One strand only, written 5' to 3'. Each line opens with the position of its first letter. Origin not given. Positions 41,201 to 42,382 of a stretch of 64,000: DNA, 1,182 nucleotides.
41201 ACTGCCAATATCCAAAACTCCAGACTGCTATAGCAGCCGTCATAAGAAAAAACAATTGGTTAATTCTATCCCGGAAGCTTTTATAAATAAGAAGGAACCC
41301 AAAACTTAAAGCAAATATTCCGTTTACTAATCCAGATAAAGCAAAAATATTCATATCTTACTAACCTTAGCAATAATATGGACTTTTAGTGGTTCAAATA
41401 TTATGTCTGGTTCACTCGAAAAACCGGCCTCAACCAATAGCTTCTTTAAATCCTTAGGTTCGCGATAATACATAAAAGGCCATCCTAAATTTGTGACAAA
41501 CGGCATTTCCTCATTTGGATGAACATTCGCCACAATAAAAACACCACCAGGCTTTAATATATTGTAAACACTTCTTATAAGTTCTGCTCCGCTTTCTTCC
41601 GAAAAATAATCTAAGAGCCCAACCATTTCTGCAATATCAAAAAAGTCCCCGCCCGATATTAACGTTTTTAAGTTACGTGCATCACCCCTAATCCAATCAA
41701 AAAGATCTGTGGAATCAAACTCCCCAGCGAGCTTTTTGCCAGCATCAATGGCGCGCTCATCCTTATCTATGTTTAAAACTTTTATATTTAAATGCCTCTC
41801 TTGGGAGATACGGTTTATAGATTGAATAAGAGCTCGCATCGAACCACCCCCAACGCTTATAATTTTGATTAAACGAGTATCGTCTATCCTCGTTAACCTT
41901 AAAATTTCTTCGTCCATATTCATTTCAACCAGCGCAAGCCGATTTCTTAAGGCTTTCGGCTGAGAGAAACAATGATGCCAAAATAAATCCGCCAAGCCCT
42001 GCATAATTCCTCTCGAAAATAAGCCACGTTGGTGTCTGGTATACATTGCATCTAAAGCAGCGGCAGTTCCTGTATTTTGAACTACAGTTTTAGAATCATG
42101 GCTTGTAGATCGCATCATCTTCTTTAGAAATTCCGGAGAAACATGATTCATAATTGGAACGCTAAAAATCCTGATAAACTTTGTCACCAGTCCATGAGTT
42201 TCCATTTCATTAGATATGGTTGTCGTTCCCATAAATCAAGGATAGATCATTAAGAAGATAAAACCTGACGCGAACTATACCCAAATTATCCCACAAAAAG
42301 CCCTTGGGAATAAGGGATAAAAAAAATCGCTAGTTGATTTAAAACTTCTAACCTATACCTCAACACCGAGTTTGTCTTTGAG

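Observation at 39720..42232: Orphan multi-TM sensor kinase translationally coupled to a SAM methyltransferase, with no response regulator nearby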

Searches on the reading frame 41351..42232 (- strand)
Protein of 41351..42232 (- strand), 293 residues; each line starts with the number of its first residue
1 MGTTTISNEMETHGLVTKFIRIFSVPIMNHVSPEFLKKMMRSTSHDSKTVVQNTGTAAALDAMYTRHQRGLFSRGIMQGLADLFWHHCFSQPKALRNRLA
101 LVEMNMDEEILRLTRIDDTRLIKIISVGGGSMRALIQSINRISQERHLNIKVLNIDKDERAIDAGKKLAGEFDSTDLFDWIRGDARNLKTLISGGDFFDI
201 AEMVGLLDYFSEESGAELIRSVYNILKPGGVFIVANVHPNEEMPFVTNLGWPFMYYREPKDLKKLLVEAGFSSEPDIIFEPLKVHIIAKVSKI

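Call 3: search_protein_families(library=pfam, proteins=[window:41351-42232:-], max_evalue=0.01)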
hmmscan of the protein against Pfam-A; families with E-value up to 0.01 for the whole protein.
window:41351-42232:- (293 aa): 6 families
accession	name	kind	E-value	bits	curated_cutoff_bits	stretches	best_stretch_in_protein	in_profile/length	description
PF13649.12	Methyltransf_25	-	1.2e-05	26.4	27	1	147-230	20-97/97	Methyltransferase domain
PF12147.14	Methyltransf_20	-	1.6e-05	24.7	21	1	37-272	52-290/309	Putative methyltransferase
PF08241.18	Methyltransf_11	-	2.4e-05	25.3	21.2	1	148-234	18-95/95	Methyltransferase domain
PF13847.12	Methyltransf_31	-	7.6e-05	22.9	27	1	127-243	10-118/145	Methyltransferase domain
PF08242.18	Methyltransf_12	-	0.00086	20.4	30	1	146-232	18-98/98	Methyltransferase domain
PF00891.24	Methyltransf_2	-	0.0019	18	22.3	1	113-271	55-209/210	O-methyltransferase domain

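Call 4: search_protein_families(library=ncbifam, proteins=[window:41351-42232:-], max_evalue=0.01)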
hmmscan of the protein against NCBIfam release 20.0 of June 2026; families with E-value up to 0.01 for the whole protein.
window:41351-42232:- (293 aa): 2 families
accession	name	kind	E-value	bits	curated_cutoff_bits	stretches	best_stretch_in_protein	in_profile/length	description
NF041658.1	ornithlipidmtase_OlsG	equivalog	0.00011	22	350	1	122-234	42-149/191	ornithine lipid N-methyltransferase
NF001244.0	PRK00216.1-5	equivalog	0.0095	15.2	216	0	123-247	51-165/236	bifunctional demethylmenaquinone methyltransferase/2-methoxy-6-polyprenyl-1,4-benzoquinol methylase UbiE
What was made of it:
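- On Phc-type methyl-ester quorum sensing: NCBIfam gave only weak OlsG and UbiE matches for the methyltransferase (call 4).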

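Call 10: find_encoding_contigs(protein=window:41351-42232:-, flank=10000, max_places=10)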
Protein window:41351-42232:- (293 aa): no gene with exactly this product is on record in the collection.

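Call 11: find_homologous_proteins(query=window:41351-42232:-, max_evalue=0.001)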
Query window:41351-42232:- (293 aa): 129 proteins with E <= 0.001 among 3436 candidates; the best 120 are listed.
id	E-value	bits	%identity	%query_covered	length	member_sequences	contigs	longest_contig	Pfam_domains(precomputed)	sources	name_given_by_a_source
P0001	9.7e-192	653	100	100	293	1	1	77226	PF13649.13,PF08241.19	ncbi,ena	-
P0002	2.5e-111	390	60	99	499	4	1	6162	PF13847.13,PF13649.13,PF01553.27,PF08241.19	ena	-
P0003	2.9e-110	386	60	97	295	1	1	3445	PF13847.13,PF13649.13,PF08241.19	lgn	-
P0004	1.6e-109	384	61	99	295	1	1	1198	-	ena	-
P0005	7.7e-108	378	60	97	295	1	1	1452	PF13649.13,PF08241.19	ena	-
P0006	2.8e-98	347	52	100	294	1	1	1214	PF13649.13,PF01209.25,PF12147.15,PF08241.19,PF08242.19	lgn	-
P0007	9.6e-98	345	55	95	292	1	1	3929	PF13847.13,PF13649.13,PF08242.19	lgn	-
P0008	1.9e-96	341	55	97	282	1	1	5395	PF13847.13,PF13649.13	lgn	-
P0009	3.7e-95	337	53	99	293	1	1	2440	PF13847.13,PF13649.13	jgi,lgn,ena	-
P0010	9.7e-95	335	56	97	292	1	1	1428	-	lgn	-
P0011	1.5e-94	335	53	97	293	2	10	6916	PF13847.13,PF13649.13,PF08241.19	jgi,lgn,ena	-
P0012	3.5e-93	330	53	97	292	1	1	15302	PF13847.13,PF05185.23,PF13649.13,PF01739.25,PF12147.15,PF08241.19,PF08242.19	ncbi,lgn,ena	-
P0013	4.0e-93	330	52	99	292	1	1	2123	PF13847.13,PF13649.13,PF12147.15,PF08241.19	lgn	-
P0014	4.4e-93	330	54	97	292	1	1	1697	PF13847.13,PF13489.13,PF13649.13,PF12147.15,PF08242.19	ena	-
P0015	9.7e-93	329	52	98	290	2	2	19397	PF12147.15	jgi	-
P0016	1.1e-92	328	54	96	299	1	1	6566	PF13847.13,PF13649.13,PF12147.15,PF08242.19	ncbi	-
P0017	1.4e-92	328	53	99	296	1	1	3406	PF13649.13,PF12147.15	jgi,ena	-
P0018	1.8e-92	328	54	96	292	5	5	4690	PF13649.13,PF12147.15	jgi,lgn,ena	jgi:SAM-dependent methyltransferase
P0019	3.7e-92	327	52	98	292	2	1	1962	PF13847.13,PF13649.13,PF12147.15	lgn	-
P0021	3.1e-91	324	53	97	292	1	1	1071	PF13649.13,PF12147.15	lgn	-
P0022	3.7e-91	323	50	98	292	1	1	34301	PF13847.13,PF13489.13,PF12147.15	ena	-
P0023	4.4e-91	323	52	97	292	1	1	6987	PF13847.13,PF13649.13,PF12147.15,PF08241.19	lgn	-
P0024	7.7e-91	322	51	98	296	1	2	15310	PF13649.13,PF12147.15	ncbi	-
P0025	5.9e-90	319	54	91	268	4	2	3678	PF13847.13,PF12147.15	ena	-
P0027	3.1e-89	317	52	97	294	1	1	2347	PF13847.13,PF13649.13,PF12147.15,PF08241.19,PF08242.19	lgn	-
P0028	3.3e-89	317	53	97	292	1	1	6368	PF13847.13,PF13649.13,PF12147.15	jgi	-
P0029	4.5e-89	317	50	97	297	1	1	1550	PF13847.13,PF13649.13,PF12147.15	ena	-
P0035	1.9e-88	314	51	97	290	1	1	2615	PF13847.13,PF13489.13,PF13649.13,PF12147.15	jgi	-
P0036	3.6e-88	314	52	97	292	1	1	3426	PF12147.15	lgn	-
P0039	2.9e-87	311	49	98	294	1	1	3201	PF13847.13,PF13649.13,PF12147.15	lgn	-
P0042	1.5e-86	308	50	97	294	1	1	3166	PF13847.13,PF13489.13,PF12147.15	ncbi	-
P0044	2.8e-86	307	49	98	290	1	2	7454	PF13847.13,PF13489.13,PF13649.13,PF12147.15,PF08241.19,PF08242.19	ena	-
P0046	2.9e-85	304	47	98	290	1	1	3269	PF13847.13,PF13649.13,PF01739.25,PF12147.15,PF08241.19,PF08242.19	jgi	-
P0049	4.9e-85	303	48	97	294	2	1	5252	PF13847.13,PF13649.13,PF01739.25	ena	-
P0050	1.2e-84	302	49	98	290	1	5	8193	PF13847.13,PF13649.13,PF12147.15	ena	-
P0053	3.1e-84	301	46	98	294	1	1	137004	PF13847.13,PF13649.13,PF12147.15,PF08241.19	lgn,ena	-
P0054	3.3e-84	301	49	97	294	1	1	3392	PF13847.13,PF13649.13,PF12147.15,PF08241.19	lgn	-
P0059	3.6e-81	291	47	98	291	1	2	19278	PF12147.15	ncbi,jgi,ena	-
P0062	6.2e-81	290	47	97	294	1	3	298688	PF13847.13,PF13649.13,PF01739.25,PF12147.15,PF08241.19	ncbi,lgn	-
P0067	7.3e-80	286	47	97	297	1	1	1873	PF12147.15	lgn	-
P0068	3.4e-79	284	47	97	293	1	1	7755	PF12147.15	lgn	-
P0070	6.5e-79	283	47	97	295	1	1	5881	PF13847.13,PF13489.13,PF13649.13,PF12147.15,PF08241.19,PF08242.19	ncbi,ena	-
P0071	7.2e-79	283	47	97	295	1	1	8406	PF13847.13,PF13649.13,PF01209.25,PF12147.15,PF08241.19,PF08242.19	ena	-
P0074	1.1e-75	273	46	99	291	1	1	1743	PF13649.13,PF12147.15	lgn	-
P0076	2.3e-75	272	46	95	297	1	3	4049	PF13649.13,PF01209.25,PF12147.15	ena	-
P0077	2.4e-75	272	46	97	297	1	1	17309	PF13649.13,PF12147.15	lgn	-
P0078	3.8e-75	271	53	85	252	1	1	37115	PF01739.25,PF12147.15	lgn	-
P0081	2.8e-74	268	47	95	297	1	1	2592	PF13847.13,PF13649.13,PF12147.15,PF08241.19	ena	-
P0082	2.9e-74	268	44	97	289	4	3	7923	PF13847.13,PF13649.13,PF01209.25,PF12147.15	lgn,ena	-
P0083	2.8e-73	265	45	99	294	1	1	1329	PF13847.13,PF13649.13,PF12147.15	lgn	-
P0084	3.5e-73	264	46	96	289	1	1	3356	PF13847.13,PF13649.13,PF12147.15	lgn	-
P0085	5.9e-73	264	45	95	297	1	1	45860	PF13649.13,PF12147.15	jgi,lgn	jgi:SAM-dependent methyltransferase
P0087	1.0e-72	263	46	97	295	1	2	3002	PF13847.13,PF13489.13,PF13649.13,PF12147.15,PF08241.19,PF08242.19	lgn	-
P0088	1.1e-72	263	45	97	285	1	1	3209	PF12147.15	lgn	-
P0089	2.2e-72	262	47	97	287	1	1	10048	PF13649.13,PF12147.15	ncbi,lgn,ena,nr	ncbi:MAG: hypothetical protein G01um101470_208 [Parcubacteria group bacterium Gr01-1014_70]|nr:MAG: 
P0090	4.1e-72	261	45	99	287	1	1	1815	PF12147.15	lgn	-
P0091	7.5e-72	260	45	97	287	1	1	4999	PF13649.13,PF01209.25,PF12147.15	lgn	-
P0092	8.0e-71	257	45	96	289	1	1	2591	PF13847.13,PF13649.13,PF12147.15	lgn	-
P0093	1.0e-70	256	45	97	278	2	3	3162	PF13649.13,PF12147.15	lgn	-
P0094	1.9e-70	255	43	98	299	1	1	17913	PF13649.13,PF12147.15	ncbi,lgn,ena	-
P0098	1.1e-68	250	44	97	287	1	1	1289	PF12147.15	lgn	-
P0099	1.3e-68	249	43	97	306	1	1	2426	PF13649.13,PF01209.25,PF12147.15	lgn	-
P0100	1.5e-68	249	42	97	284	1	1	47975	PF13847.13,PF13649.13,PF12147.15,PF08241.19,PF08242.19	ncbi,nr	ncbi:MAG: methyltransferase domain-containing protein [Candidatus Doudnabacteria bacterium]|nr:methy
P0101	2.3e-68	249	44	97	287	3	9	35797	PF13649.13,PF12147.15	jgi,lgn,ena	-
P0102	2.8e-68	248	44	97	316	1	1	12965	PF13649.13,PF01209.25,PF12147.15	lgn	-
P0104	1.7e-67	246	52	80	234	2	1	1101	PF13847.13,PF13489.13,PF13649.13,PF01209.25,PF12147.15,PF08241.19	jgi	-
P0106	7.9e-67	244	42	96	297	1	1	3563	PF12147.15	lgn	-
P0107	8.3e-67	243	44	97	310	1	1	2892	PF13649.13,PF12147.15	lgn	-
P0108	1.4e-66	243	43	97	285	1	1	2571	PF13649.13,PF12147.15,PF08241.19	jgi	-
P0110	2.6e-66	242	42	97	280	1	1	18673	PF13847.13,PF13649.13,PF12147.15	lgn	-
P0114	2.6e-65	239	42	97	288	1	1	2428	PF13649.13,PF12147.15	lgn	-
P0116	1.5e-64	236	41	97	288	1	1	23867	PF13847.13,PF13649.13,PF12147.15,PF08241.19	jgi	jgi:SAM-dependent methyltransferase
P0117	2.6e-64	235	41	96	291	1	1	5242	PF13847.13,PF13649.13,PF00891.25,PF12147.15,PF08241.19,PF08242.19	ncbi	-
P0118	2.1e-62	229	45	87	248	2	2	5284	PF13649.13,PF12147.15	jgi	-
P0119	1.5e-60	223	41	97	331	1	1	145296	PF12147.15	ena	-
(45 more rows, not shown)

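Call 12: find_encoding_contigs(protein=P0001, flank=10000, max_places=3)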
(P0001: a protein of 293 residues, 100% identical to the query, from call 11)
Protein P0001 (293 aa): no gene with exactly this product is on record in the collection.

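Call 14: find_related_loci(query=A1, collection=genome_contigs, flank=10000)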
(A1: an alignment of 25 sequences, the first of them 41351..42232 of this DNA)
Query A1 (293 aa) in genome_contigs; peptide patterns used: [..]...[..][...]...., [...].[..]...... (x = any residue, [..] = any of these).
86 stretches matched a pattern; 79 encode a relative of the query (tblastn E <= 1e-3); 79 distinct loci.
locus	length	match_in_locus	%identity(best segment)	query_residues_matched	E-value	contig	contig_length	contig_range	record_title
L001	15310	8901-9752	51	7-292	4e-98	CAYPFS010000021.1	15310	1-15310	MAG TPA_asm: uncultured Candidatus Saccharibacteria bacterium isolate binchicken_co341_27 genome assembly, contig: NODE_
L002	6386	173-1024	48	10-292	1e-90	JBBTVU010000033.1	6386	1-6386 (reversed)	MAG: Patescibacteria group bacterium isolate H43-bin138_1 H43_bin138_1_000000000033, whole genome shotgun sequence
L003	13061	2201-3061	49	5-292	1e-88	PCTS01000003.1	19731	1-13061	MAG: Candidatus Campbellbacteria bacterium CG22_combo_CG10-13_8_21_14_all_43_18 CG22_scaffold_1558_c, whole genome shotg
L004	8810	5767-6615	50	10-292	2e-87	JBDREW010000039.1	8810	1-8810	MAG: Candidatus Nealsonbacteria bacterium isolate MEGAHIT-group-1.334 k141_10992134, whole genome shotgun sequence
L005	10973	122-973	47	10-292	3e-87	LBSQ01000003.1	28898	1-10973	MAG: Parcubacteria group bacterium GW2011_GWA2_37_10 US35_C0003, whole genome shotgun sequence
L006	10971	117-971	47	9-292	4e-87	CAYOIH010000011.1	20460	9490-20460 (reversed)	MAG TPA_asm: uncultured Candidatus Saccharibacteria bacterium isolate SRP178699_co1_594 genome assembly, contig: NODE_31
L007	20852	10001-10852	47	10-292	3e-87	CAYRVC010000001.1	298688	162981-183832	MAG TPA_asm: uncultured Candidatus Saccharibacteria bacterium isolate binchicken_co227_921 genome assembly, contig: NODE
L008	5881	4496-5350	47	10-292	2e-85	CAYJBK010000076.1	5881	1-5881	MAG TPA_asm: uncultured Candidatus Saccharibacteria bacterium isolate ERP119705_co9_194 genome assembly, contig: NODE_22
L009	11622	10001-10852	45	10-292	5e-85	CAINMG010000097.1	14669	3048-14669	MAG: Candidatus Staskawiczbacteria bacterium isolate Loclat_bin-05836 genome assembly, contig: bin-05836:097/159, whole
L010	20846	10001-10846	46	9-292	1e-82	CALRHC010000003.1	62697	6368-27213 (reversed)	MAG: Candidatus Yanofskybacteria bacterium isolate MaH-09apr19-142 genome assembly, contig: MaH-09apr19-C838, whole geno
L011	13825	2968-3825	44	9-292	3e-82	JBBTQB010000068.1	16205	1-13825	MAG: Patescibacteria group bacterium isolate H51-bin038_1 H51_bin038_1_000000000068, whole genome shotgun sequence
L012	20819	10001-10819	42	10-292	1e-75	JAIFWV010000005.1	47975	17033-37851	MAG: Candidatus Doudnabacteria bacterium isolate viral-cat_48_13 PAFVLPS_2018_scaffold_5643, whole genome shotgun sequen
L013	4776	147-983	42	9-293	8e-75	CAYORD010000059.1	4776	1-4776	MAG TPA_asm: uncultured Candidatus Saccharibacteria bacterium isolate SRP269290_co4_246 genome assembly, contig: NODE_20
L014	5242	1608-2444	41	7-288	5e-70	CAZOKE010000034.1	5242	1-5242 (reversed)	MAG TPA_asm: uncultured Candidatus Saccharibacteria bacterium isolate SRP272529_co2_320 genome assembly, contig: NODE_30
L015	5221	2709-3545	39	10-292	6e-66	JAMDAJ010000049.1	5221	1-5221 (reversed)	MAG: Patescibacteria group bacterium isolate FK_Sedi_B_Bin.263 NODE_69969_length_5221_cov_1.60306, whole genome shotgun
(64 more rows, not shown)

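Call 22: search_solved_structures(query=A1, max_evalue=1, show_alignments=2)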
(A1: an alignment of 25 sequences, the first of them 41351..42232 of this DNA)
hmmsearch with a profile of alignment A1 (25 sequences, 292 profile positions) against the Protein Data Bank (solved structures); distinct sequences matched with E-value up to 1: 28.
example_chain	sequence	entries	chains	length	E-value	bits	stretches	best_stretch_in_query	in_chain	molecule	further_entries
1jqd_A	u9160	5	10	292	0.0001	24.5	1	114-215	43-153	Histamine N-Methyltransferase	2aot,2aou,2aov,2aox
1jqe_A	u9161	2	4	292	0.00021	23.4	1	114-215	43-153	Histamine N-Methyltransferase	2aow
1wzn_A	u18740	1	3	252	0.00082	21.5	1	150-234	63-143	SAM-dependent methyltransferase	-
6mro_A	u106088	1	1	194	0.00086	21.5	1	150-232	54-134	methyl transferase from Methanosarcina acetivorans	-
4htf_A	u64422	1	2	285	0.0016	20.6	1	105-232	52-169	S-adenosylmethionine-dependent methyltransferase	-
8joz_A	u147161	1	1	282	0.002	20.3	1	106-232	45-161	tRNA 5-carboxymethoxyuridine methyltransferase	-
3ntv_A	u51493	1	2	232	0.0027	19.8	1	142-240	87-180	MW1564 protein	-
5jdy_A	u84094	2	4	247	0.004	19.3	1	150-239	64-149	Methyl transferase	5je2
2r3s_A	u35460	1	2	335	0.004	19.3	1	147-243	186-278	uncharacterized protein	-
5je3_A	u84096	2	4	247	0.004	19.3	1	150-239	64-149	Methyl transferase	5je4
5jdz_A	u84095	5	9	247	0.004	19.3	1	150-239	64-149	Methyl transferase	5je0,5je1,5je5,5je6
8gdu_A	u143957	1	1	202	0.0084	18.2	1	151-231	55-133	Methyltransferase domain-containing protein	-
2as0_A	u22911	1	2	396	0.013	17.6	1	152-201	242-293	hypothetical protein PH1915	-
9sls_A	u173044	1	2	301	0.015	17.4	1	149-274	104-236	Methyltransferase type 12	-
1ve3_A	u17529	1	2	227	0.022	16.8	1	149-234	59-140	hypothetical protein PH0226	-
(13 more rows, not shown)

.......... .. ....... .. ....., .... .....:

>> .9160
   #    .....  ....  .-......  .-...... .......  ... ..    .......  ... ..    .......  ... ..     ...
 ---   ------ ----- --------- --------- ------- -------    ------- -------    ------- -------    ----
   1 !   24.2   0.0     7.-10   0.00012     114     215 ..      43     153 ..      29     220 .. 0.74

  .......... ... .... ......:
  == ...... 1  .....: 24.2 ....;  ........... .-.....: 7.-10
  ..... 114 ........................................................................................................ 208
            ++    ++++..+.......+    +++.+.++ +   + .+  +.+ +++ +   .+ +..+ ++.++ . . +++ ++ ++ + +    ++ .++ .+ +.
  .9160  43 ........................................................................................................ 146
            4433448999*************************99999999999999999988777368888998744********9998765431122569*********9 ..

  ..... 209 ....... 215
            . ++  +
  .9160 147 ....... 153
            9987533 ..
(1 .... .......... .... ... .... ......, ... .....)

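Call 31: predict_structure(alignment_id=A1)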
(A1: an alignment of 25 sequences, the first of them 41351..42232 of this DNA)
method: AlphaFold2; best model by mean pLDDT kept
length: 293 residues; sequences in the alignment: 25
mean_pLDDT: 93.3   pTM: 0.90
mean pLDDT of the five models: 93.3, 92.8, 92.0, 91.7, 91.6
residues with pLDDT >= 90: 238; 70-90: 50; 50-70: 5; < 50: 0
segments of 3 or more residues with pLDDT < 50: none
pLDDT, mean of each block of 10 residues (from residue 1): 86 95 95 95 89 88 77 83 89 95 96 92 94 94 93 95 94 96 95 90 96 98 97 98 95 97 98 97 97 97
secondary structure, 60 per line:
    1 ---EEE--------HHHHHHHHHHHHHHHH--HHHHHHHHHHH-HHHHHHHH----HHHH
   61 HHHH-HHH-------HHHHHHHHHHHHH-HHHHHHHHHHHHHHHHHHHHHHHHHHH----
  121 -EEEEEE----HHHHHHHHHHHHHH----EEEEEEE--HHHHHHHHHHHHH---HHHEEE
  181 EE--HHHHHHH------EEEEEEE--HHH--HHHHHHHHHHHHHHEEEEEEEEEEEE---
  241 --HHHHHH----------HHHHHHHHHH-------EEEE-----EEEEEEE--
elements in order: E4-6 H15-30 H33-43 H45-52 H57-64 H76-88 H90-116 E122-127 H132-145 E150-156 H159-171 E178-182 H185-191 E198-204 H212-225 E226-237 H243-248 H259-268 E276-279 E285-291
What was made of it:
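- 41351..42232 (-): SAM-dependent methyltransferase, 293 aa: an N-terminal helical lid (about residues 1-116, conserved FWHH............) plus a Rossmann core (GGGSxR motif I, D156, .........). PF12147-like small-molecule type. AlphaFold model pLDDT 93 (call 31).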

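Call 34: fold_search(model_id=the predicted structure, library=pdb)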
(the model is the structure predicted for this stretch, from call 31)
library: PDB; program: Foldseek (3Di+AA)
matches with E <= 10: 1886; with E <= 0.001: 1207
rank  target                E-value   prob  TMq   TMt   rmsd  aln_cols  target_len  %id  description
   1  3ocj                  1.7e-12  1.00  0.59  0.58   8.7       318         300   14  The crystal structure of a possilbe exported protein from Bordetella parapertussis (released 2010-10-06)
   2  2r3s_B                1.5e-11  1.00  0.53  0.48  10.4       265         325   14  CRYSTAL STRUCTURE OF A PUTATIVE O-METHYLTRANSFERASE (NPUN_R0239) FROM NOSTOC PUNCTIFORME PCC 73102 AT 2.15 A RESOLUTIO (released 2007-09-11)
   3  2r3s_A                3.4e-11  1.00  0.49  0.44   9.9       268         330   18  CRYSTAL STRUCTURE OF A PUTATIVE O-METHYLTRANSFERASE (NPUN_R0239) FROM NOSTOC PUNCTIFORME PCC 73102 AT 2.15 A RESOLUTIO (released 2007-09-11)
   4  5i2h_B                1.0e-10  1.00  0.46  0.42  14.2       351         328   12  Crystal structure of O-methyltransferase family 2 protein Plim_1147 from Planctomyces limnophilus DSM 3776 complex wit (released 2016-03-02)
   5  3mcz_A                1.1e-10  1.00  0.48  0.42  12.9       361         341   14  The Structure of an O-methyltransferase family protein from Burkholderia thailandensis. (released 2010-05-26)
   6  3mcz_B                1.2e-10  1.00  0.48  0.43  12.8       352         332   12  The Structure of an O-methyltransferase family protein from Burkholderia thailandensis. (released 2010-05-26)
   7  4qvg_A                1.3e-10  1.00  0.50  0.44   8.2       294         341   18  Crystal structure of S-adenosylmethionine-dependent methyltransferase SibL in its apo form (released 2015-05-27)
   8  4wxh_A                1.6e-10  1.00  0.47  0.41  10.6       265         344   14  Carminomycin-4-O-methyltransferase (DnrK) variant (298Ser insert) in complex with S-adenosyl-L-homocysteine (SAH) and  (released 2015-07-29)
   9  1tw2_A                1.7e-10  1.00  0.50  0.44  12.5       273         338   13  Crystal structure of Carminomycin-4-O-methyltransferase (DnrK) in complex with S-adenosyl-L-homocystein (SAH) and 4-me (released 2004-09-14)
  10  8g5s_A                2.2e-10  1.00  0.49  0.41   9.5       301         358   17  Crystal structure of apo TnmJ (released 2023-10-18)
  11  4qvg_B                3.1e-10  1.00  0.46  0.40   8.4       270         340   19  Crystal structure of S-adenosylmethionine-dependent methyltransferase SibL in its apo form (released 2015-05-27)
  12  1tw2_B                3.4e-10  1.00  0.48  0.41  10.7       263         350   13  Crystal structure of Carminomycin-4-O-methyltransferase (DnrK) in complex with S-adenosyl-L-homocystein (SAH) and 4-me (released 2004-09-14)
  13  5i2h_A                3.9e-10  1.00  0.46  0.40  14.2       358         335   12  Crystal structure of O-methyltransferase family 2 protein Plim_1147 from Planctomyces limnophilus DSM 3776 complex wit (released 2016-03-02)
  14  4qdk_B                4.1e-10  1.00  0.48  0.61   4.8       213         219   13  Crystal structure of magnesium protoporphyrin IX methyltransferase (ChlM) from Synechocystis PCC 6803 with bound SAH (released 2014-08-06)
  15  4qdk_A                4.4e-10  1.00  0.52  0.67   6.4       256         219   13  Crystal structure of magnesium protoporphyrin IX methyltransferase (ChlM) from Synechocystis PCC 6803 with bound SAH (released 2014-08-06)
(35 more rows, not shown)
